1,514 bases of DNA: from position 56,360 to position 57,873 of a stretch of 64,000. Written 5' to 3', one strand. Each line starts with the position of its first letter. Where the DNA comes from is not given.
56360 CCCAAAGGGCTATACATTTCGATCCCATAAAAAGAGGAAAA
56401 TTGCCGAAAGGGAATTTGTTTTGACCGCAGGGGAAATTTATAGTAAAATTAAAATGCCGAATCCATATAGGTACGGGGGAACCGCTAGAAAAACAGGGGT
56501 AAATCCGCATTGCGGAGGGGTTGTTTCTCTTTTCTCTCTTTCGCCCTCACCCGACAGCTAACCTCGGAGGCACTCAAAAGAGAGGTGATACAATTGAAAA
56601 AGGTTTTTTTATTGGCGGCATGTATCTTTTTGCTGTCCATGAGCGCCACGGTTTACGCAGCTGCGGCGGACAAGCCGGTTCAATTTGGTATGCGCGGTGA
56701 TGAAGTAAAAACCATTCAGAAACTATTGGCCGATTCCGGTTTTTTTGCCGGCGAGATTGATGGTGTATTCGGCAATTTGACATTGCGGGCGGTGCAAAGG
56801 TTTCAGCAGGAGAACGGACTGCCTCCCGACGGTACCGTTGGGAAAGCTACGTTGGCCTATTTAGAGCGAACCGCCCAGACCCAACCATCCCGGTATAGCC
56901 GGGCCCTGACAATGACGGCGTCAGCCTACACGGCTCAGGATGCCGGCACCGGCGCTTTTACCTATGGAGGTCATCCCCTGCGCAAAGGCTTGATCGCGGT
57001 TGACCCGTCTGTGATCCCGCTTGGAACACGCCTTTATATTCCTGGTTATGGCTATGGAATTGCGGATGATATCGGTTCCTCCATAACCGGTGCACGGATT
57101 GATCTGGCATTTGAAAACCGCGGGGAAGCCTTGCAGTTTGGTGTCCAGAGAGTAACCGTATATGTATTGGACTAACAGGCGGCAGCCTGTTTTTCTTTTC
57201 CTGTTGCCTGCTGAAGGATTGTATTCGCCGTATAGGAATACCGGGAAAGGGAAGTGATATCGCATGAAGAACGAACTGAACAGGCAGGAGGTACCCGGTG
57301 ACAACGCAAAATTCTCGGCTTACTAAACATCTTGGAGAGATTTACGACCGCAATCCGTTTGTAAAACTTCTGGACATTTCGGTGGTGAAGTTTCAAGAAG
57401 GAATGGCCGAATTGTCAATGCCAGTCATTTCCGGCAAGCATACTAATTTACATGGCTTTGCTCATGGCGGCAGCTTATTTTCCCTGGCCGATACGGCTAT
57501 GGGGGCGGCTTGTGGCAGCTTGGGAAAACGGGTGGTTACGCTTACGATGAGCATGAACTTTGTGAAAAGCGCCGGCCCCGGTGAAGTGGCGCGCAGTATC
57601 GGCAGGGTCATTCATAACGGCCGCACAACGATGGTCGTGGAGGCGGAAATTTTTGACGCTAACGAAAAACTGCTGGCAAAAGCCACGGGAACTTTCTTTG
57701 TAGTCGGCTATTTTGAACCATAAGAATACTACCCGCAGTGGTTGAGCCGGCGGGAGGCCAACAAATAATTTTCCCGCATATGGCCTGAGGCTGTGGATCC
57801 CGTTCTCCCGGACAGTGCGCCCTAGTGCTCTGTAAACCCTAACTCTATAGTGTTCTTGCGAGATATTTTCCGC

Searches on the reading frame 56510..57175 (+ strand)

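Call 8: search_protein_families(library=pfam, proteins=[window:56510-57175:+])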
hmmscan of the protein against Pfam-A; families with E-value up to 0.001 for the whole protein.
window:56510-57175:+ (221 aa): 3 families
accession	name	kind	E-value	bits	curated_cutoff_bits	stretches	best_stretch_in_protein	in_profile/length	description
PF01471.23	PG_binding_1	-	3.4e-19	69.2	23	1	62-117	1-56/57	Putative peptidoglycan binding domain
PF06725.17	3D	-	8.1e-17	61.6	23.8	1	162-220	3-71/72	3D domain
PF09374.15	PG_binding_3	-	0.00034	21.2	24.6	0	66-97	3-33/76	Predicted Peptidoglycan domain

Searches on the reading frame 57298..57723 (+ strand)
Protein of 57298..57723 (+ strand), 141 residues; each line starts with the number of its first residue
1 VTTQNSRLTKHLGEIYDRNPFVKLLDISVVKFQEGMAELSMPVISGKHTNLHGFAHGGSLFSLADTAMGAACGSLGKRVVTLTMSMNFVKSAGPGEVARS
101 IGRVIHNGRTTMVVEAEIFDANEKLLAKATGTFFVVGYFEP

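Call 8: search_protein_families(library=pfam, proteins=[window:57298-57723:+])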
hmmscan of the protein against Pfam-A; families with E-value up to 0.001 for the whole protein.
window:57298-57723:+ (141 aa): 4 families
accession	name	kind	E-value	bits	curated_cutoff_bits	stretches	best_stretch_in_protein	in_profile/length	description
PF03061.28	4HBT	-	8.2e-18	64.9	20.6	1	52-126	1-78/79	Thioesterase superfamily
PF13622.12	4HBT_3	-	7.7e-06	26.5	24.3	1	51-133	8-82/83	Acyl-CoA thioesterase N-terminal domain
PF14539.12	DUF4442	-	5.2e-05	23.9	25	1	19-134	13-131/132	Domain of unknown function (DUF4442)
PF09500.16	YiiD_C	-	0.0003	21.2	27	0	17-64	10-55/144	Putative thioesterase (yiiD_Cterm)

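Call 85: find_encoding_contigs(protein=window:57298-57723:+, flank=3000, max_places=5)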
Protein window:57298-57723:+ (141 aa): 1 contig read that carries it; 1 place shown.
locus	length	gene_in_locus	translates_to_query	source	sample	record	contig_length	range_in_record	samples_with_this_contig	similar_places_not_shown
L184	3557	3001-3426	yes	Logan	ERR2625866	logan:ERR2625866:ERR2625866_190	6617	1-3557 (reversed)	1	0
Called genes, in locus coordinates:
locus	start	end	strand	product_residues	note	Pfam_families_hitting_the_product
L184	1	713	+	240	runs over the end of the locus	PF06725:3D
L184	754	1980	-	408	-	PF01411:tRNA-synt_2c, PF07973:tRNA_SAD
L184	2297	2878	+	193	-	PF01471:PG_binding_1, PF06725:3D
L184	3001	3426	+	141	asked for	PF13622:4HBT_3 (weak), PF03061:4HBT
